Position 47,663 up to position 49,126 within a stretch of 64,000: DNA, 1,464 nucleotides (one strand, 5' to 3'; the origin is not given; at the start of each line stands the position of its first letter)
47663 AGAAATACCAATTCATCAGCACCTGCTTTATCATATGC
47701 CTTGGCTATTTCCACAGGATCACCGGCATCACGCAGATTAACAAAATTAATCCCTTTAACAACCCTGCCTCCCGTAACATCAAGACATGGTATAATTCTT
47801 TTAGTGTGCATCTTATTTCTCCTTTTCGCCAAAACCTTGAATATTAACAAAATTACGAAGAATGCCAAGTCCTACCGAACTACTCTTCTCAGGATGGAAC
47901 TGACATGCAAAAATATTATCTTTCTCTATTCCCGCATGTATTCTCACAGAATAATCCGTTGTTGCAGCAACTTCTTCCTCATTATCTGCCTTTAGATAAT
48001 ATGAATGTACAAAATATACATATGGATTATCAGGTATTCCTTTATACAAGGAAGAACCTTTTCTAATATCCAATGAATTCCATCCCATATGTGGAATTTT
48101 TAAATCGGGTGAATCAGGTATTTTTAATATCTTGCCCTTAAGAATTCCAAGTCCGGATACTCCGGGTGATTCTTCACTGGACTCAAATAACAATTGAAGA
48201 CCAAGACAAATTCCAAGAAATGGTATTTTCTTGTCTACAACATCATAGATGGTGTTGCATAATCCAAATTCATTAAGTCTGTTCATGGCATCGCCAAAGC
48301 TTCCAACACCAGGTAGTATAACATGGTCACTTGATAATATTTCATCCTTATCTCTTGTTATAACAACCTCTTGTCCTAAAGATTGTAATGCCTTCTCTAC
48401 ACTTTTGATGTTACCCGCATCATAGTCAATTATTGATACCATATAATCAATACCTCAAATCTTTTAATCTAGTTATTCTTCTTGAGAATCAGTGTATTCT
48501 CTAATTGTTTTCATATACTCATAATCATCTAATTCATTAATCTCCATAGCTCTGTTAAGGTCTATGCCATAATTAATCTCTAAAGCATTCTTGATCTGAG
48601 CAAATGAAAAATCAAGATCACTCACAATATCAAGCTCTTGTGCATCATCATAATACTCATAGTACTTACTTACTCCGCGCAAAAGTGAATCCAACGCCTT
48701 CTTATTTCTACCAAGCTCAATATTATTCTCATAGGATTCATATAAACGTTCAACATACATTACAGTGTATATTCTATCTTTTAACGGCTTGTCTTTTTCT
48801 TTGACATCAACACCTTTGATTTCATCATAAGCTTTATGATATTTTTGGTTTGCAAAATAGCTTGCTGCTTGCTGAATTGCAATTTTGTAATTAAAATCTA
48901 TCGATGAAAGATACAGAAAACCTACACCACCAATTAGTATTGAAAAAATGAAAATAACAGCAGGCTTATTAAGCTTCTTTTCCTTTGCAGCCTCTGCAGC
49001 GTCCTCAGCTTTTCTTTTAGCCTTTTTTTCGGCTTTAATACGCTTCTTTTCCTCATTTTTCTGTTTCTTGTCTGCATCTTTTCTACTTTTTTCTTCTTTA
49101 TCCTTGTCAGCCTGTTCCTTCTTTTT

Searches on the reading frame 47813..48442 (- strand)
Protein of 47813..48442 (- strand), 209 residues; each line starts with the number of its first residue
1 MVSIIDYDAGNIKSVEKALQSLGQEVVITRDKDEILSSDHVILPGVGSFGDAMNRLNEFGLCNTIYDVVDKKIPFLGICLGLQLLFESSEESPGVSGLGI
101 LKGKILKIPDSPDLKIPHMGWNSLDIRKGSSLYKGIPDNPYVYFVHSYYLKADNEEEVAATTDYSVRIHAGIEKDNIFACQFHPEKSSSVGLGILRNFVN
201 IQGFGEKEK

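Call 22: find_encoding_contigs(protein=window:47813-48442:-, flank=4000, max_places=10)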
Protein window:47813-48442:- (209 aa): 22 contigs read that carry it; 10 places shown.
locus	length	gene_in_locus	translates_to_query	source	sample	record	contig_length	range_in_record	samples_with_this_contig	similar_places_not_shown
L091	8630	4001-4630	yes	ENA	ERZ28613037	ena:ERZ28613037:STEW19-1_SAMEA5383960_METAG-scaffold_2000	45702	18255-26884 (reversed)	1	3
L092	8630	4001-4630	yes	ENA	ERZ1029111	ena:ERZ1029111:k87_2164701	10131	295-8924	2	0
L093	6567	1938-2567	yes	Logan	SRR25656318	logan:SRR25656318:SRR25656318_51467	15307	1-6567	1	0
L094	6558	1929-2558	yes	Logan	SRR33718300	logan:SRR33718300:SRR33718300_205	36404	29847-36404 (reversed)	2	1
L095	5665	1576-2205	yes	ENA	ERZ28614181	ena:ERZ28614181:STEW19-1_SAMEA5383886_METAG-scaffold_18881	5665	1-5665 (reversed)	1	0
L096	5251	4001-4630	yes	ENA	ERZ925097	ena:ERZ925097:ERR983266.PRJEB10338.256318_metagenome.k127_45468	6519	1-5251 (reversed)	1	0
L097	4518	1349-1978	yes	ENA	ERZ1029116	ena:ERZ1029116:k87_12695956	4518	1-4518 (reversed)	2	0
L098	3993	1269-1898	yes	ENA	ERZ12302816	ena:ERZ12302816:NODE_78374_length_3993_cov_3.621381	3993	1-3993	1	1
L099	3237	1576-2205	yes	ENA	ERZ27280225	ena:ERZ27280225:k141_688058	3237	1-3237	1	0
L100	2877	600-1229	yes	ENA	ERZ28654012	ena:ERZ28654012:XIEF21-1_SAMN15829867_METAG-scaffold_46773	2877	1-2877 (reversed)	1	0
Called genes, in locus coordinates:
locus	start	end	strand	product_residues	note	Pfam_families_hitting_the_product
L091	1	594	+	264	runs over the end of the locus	-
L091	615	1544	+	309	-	PF01584:CheW, PF00072:Response_reg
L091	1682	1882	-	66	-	PF20069:DUF6465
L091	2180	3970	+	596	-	-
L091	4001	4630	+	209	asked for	PF00117:GATase, PF07685:GATase_3 (weak), PF01174:SNO (faint)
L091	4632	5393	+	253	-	PF00977:His_biosynth, PF01207:Dus (weak), PF02581:TMP-TENI (faint), PF03060:NMO (weak)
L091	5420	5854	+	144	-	PF00583:Acetyltransf_1, PF13673:Acetyltransf_10, PF13508:Acetyltransf_7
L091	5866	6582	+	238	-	PF11611:DUF4352 (weak)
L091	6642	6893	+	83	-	PF01476:LysM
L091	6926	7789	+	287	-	-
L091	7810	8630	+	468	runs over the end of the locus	-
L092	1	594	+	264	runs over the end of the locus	-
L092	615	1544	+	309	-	PF01584:CheW, PF00072:Response_reg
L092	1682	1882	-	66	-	PF20069:DUF6465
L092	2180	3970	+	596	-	-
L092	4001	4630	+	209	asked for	PF00117:GATase, PF07685:GATase_3 (weak), PF01174:SNO (faint)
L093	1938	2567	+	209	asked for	PF00117:GATase, PF07685:GATase_3 (weak), PF01174:SNO (faint)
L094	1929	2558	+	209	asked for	PF00117:GATase, PF07685:GATase_3 (weak), PF01174:SNO (faint)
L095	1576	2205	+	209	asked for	PF00117:GATase, PF07685:GATase_3 (weak), PF01174:SNO (faint)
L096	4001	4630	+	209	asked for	PF00117:GATase, PF07685:GATase_3 (weak), PF01174:SNO (faint)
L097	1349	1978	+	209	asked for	PF00117:GATase, PF07685:GATase_3 (weak), PF01174:SNO (faint)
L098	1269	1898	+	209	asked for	PF00117:GATase, PF07685:GATase_3 (weak), PF01174:SNO (faint)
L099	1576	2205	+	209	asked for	PF00117:GATase, PF07685:GATase_3 (weak), PF01174:SNO (faint)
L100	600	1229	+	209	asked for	PF00117:GATase, PF07685:GATase_3 (weak), PF01174:SNO (faint)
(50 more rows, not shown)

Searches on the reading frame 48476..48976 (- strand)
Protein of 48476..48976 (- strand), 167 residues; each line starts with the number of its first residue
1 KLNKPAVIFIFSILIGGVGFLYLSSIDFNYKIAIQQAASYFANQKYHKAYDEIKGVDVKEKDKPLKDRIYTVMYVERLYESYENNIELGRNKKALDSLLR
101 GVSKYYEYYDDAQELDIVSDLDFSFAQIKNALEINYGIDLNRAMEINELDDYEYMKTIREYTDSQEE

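Call 9: find_homologous_proteins(query=window:48476-48976:-)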
Query seq(167 aa) (167 aa): 29 proteins with E <= 0.001 among 106 candidates.
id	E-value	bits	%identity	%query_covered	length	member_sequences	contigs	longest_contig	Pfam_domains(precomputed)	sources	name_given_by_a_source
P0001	9.4e-89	314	87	99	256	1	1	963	-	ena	-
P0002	4.6e-70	253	77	91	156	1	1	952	-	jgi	jgi:hypothetical protein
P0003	3.9e-64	234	67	96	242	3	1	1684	-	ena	-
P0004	4.6e-60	220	86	75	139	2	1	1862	-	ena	-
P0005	1.5e-58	215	64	94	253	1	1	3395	-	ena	-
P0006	3.3e-55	205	68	86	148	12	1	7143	-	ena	-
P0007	1.1e-51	193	63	87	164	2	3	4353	-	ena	-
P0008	8.0e-50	187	91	59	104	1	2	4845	-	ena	-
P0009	7.2e-45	171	63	80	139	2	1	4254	-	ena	-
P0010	3.2e-44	169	90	54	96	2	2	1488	-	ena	-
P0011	9.9e-43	164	53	96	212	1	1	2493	-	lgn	-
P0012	4.0e-42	162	49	98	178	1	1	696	-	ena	-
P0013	1.1e-41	161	53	96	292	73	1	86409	-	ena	-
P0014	8.2e-41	158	54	93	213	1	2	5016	-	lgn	-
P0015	5.1e-38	149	49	98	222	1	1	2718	-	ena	-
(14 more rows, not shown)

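Call 12: find_related_loci(query=A1, collection=genome_contigs, flank=6000)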
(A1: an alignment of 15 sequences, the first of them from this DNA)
Query A1 (167 aa) in genome_contigs; peptide patterns used: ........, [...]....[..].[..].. (x = any residue, [..] = any of these).
117 stretches matched a pattern; 104 encode a relative of the query (tblastn E <= 1e-3); the best 80 are kept; 80 distinct loci.
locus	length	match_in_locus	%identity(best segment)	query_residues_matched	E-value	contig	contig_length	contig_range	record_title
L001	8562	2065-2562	89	2-167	2e-97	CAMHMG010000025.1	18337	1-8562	MAG: uncultured Clostridia bacterium isolate SRR11784281_bin.48_metaWRAP_v1.3_MAG genome assembly, contig: ERZ12203356.4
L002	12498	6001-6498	87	2-167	5e-96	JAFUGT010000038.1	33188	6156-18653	MAG: Lachnospiraceae bacterium isolate RGIG4480 Roe_deer_Omasum.Co__c227143, whole genome shotgun sequence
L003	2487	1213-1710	86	2-167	2e-95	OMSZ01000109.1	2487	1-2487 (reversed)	uncultured Clostridiales bacterium isolate RUG847 genome assembly, contig: k87_9017894, whole genome shotgun sequence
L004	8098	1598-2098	78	1-167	1e-86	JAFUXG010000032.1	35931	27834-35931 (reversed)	MAG: Lachnospiraceae bacterium isolate RGIG4909 Roe_deer_Rumen-2__c3373, whole genome shotgun sequence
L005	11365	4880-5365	79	1-162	4e-86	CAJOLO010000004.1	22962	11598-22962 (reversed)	uncultured Lachnospiraceae bacterium isolate Reindeer_1_mag_255 genome assembly, contig: scaffold_1980, whole genome sho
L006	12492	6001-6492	78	1-164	7e-84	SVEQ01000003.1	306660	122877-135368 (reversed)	MAG: Lachnospiraceae bacterium isolate SIG310 NODE_42_length_306660_cov_22.232508, whole genome shotgun sequence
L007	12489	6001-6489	77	1-163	1e-82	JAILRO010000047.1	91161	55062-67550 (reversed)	MAG: Lachnospiraceae bacterium isolate RUI386 k141_4197570_flag=0_multi=22.9976_len=91161, whole genome shotgun sequence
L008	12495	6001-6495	67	2-166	4e-74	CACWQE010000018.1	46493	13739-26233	MAG: uncultured Lachnospiraceae bacterium isolate RUG10817 genome assembly, contig: RUG10817_asm_18, whole genome shotgu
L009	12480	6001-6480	69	2-161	3e-73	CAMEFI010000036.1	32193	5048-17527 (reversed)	MAG: uncultured Clostridium sp. isolate SRR11489776_bin.38_metaWRAP_v1.3_MAG genome assembly, contig: ERZ11466742.901, w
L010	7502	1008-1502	65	2-166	6e-73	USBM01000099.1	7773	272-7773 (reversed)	uncultured Clostridium sp. isolate UMGS1563 genome assembly, contig: NODE_4113_length_7773_cov_4.205431, whole genome sh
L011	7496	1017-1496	69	2-161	1e-71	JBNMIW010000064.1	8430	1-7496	MAG: Lachnospiraceae bacterium isolate CM_BacCAG2177.86 k141_349612_length_8430_cov_7.0000, whole genome shotgun sequenc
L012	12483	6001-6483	67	1-161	2e-70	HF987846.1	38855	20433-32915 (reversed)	Clostridium sp. CAG:590 genomic scaffold, scf304, whole genome shotgun sequence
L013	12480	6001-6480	66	2-161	3e-69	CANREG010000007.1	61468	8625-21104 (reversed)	MAG: uncultured Lachnospiraceae bacterium isolate Lapin-024__bin24 genome assembly, contig: Lapin-024__NODE_579_length_6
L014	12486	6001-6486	70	1-162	5e-69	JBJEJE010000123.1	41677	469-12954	MAG: Lachnospiraceae bacterium isolate PUUB56_bin.030 NODE_473_length_41677_cov_12.543679, whole genome shotgun sequence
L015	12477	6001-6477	65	1-159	2e-67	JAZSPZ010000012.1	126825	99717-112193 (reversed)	MAG: Lachnospiraceae bacterium isolate T1900044545_TS20190011.MAGScoT_cleanbin_000018 SGB_121_k141_3884647, whole genome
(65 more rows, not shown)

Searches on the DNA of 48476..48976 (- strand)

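Call 54: search_rna_families(sources=[L033, L022, L020, L018, L037, L002, L001, L054], threshold=gathering)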
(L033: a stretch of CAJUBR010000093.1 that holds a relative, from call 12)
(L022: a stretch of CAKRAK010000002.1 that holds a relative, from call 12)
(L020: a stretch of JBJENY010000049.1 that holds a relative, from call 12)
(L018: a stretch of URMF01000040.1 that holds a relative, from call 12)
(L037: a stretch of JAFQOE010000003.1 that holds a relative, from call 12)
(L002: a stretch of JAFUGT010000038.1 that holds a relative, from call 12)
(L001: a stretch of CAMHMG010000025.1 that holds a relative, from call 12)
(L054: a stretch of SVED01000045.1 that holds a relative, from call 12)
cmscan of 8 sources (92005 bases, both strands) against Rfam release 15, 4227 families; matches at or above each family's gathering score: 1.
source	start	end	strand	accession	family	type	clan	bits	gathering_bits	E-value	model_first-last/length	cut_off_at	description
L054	10159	10230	+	RF00005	tRNA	Gene; tRNA;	CL00001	62.3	29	5.9e-11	1-71/71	no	tRNA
